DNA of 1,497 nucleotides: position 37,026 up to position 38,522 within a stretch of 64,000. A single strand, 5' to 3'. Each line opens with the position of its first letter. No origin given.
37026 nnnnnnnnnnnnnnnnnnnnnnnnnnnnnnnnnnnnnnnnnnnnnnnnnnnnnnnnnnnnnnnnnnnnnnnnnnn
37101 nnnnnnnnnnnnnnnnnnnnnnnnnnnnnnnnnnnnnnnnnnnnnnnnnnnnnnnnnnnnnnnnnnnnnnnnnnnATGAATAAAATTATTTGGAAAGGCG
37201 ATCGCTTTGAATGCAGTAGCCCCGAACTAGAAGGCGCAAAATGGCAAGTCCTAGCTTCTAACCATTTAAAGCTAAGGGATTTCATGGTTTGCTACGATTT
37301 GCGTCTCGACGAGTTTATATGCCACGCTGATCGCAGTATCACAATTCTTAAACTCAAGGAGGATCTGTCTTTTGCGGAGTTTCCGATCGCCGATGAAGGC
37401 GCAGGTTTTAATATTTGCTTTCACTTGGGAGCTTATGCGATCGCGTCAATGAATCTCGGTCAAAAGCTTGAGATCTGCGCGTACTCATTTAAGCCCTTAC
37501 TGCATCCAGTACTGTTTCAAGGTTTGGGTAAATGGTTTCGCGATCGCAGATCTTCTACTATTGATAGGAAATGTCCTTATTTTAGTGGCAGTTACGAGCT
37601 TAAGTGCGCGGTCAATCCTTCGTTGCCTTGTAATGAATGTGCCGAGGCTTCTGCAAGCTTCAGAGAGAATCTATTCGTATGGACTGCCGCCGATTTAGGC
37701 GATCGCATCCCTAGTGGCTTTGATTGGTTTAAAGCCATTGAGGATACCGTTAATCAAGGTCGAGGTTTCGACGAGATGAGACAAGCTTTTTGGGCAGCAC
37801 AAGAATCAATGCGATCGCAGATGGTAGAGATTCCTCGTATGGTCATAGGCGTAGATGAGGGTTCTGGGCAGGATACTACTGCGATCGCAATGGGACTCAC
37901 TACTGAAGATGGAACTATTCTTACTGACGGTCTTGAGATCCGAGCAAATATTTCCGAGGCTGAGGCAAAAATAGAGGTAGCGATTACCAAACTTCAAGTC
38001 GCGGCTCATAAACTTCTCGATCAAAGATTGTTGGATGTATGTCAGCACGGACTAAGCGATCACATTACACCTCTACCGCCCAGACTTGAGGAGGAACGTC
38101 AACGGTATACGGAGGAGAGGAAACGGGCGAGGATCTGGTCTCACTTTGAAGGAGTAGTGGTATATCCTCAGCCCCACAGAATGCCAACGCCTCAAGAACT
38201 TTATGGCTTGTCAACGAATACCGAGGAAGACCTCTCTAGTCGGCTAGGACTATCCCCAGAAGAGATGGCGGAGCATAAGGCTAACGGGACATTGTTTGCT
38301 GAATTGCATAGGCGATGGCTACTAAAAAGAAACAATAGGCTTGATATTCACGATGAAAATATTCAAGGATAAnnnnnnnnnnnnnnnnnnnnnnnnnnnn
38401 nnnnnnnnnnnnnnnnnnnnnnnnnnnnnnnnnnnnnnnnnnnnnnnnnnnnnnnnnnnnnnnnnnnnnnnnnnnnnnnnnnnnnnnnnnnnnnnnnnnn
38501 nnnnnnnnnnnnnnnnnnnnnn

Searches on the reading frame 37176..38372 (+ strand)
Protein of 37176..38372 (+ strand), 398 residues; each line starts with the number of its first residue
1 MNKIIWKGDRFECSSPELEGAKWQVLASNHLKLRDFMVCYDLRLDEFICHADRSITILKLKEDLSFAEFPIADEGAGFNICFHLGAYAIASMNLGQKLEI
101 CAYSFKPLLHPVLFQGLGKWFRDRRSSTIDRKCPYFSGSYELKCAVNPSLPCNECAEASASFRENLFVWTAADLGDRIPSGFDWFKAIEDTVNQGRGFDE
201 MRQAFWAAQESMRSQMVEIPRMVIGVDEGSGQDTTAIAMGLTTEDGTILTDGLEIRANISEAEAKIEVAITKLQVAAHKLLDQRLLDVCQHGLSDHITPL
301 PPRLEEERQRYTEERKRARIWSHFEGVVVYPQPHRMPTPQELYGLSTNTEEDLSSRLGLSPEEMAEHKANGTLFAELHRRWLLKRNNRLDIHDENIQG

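Call 13: search_protein_families(library=phrogs, proteins=[window:37176-38372:+], max_evalue=0.001)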
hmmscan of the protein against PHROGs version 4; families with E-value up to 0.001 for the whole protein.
window:37176-38372:+ (398 aa): 0 families

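Call 45: find_encoding_contigs(protein=window:37176-38372:+, flank=10000, max_places=1)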
Protein window:37176-38372:+ (398 aa): 2 contigs read that carry it; 1 place shown.
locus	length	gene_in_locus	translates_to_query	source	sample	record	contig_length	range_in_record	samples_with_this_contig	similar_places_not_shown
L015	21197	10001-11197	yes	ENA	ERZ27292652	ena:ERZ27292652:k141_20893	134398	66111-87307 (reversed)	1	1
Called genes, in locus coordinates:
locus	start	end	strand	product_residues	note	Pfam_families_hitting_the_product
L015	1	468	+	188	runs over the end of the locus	-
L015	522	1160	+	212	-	-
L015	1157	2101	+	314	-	PF00145:DNA_methylase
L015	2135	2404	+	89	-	-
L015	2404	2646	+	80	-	-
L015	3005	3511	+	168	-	PF22769:DCD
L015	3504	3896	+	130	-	-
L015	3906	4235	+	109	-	-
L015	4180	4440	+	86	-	-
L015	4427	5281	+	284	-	PF02511:Thy1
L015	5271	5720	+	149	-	-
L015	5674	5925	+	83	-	-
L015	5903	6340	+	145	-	-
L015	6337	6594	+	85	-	-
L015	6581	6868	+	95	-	-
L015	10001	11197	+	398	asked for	-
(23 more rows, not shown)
